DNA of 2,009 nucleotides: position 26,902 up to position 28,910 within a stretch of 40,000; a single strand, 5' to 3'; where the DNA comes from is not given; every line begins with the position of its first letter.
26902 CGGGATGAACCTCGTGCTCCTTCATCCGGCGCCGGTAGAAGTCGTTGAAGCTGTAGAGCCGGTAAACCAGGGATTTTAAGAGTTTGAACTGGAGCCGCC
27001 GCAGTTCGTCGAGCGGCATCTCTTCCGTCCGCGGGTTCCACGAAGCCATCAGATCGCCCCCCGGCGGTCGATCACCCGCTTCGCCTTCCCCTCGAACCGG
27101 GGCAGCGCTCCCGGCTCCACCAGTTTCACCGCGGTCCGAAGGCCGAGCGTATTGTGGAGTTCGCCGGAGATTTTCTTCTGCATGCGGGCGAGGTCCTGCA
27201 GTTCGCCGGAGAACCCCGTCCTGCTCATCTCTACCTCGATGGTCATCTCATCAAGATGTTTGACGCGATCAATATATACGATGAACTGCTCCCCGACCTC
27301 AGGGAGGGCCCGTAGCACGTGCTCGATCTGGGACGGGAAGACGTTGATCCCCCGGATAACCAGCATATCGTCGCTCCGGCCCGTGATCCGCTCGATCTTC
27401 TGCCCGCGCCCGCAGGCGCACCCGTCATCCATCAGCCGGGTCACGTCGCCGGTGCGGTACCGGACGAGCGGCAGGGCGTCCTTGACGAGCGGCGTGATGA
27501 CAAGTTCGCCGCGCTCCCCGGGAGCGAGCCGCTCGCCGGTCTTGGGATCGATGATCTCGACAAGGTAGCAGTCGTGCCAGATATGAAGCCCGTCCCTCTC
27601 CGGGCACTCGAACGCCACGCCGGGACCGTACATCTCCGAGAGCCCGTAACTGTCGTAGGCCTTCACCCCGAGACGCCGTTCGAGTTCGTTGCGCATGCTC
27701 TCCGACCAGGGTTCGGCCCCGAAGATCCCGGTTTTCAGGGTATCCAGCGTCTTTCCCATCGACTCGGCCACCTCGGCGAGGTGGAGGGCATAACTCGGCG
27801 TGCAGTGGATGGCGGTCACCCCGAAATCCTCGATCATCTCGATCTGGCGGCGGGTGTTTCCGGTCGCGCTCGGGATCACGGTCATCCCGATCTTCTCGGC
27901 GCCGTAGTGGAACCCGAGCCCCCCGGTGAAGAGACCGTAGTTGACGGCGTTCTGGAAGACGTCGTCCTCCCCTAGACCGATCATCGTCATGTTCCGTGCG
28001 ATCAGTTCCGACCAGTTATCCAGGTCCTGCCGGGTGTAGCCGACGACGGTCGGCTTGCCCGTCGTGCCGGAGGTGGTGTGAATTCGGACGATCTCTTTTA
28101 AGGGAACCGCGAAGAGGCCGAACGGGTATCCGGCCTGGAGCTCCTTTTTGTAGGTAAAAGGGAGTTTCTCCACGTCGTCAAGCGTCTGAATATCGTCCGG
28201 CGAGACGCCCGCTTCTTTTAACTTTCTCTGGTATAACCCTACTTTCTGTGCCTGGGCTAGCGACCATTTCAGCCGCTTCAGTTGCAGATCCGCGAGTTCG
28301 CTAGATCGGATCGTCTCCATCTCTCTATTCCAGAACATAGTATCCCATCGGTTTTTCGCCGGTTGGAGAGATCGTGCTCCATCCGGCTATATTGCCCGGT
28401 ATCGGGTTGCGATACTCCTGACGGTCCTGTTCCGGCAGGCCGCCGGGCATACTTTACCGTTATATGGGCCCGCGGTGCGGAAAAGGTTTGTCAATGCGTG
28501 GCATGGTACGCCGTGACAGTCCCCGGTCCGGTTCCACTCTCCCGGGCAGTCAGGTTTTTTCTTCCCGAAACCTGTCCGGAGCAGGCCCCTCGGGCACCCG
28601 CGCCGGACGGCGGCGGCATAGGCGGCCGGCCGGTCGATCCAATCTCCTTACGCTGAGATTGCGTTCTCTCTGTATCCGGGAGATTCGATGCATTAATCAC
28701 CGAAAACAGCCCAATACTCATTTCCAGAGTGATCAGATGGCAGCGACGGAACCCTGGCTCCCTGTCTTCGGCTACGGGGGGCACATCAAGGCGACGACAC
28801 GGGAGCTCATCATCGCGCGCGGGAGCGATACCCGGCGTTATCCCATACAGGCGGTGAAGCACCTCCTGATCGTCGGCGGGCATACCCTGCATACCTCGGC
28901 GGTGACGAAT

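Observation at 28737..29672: Stand-alone Cas1 homologue with no CRISPR, cas2, cas4 or polB in 40 kb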

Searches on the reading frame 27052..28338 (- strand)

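Call 17: search_protein_families(library=pfam, proteins=[window:27052-28338:-], max_evalue=0.001)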
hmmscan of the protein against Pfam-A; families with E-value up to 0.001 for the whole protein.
window:27052-28338:- (429 aa): 2 families
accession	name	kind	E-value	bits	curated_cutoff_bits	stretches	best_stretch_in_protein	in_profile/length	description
PF14535.12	AMP-binding_C_2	-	2.1e-31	108.5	25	1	330-426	1-96/96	AMP-binding enzyme C-terminal domain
PF00501.34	AMP-binding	-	2.4e-22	79.7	29.9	1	80-281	161-374/384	AMP-binding enzyme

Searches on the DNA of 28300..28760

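Call 68: search_rna_families(source=window, start=28300, end=28760, threshold=evalue, max_evalue=1)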
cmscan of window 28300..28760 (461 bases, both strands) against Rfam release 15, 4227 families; matches with E-value up to 1: 1.
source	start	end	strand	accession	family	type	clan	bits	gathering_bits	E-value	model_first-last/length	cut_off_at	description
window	28382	28461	+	RF03299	mir-1000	Gene; miRNA;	-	16.6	50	0.81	1-72/72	no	mir-1000 microRNA precursor family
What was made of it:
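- Tried and rejected: No Rfam family matches the intergenic region (call 68).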
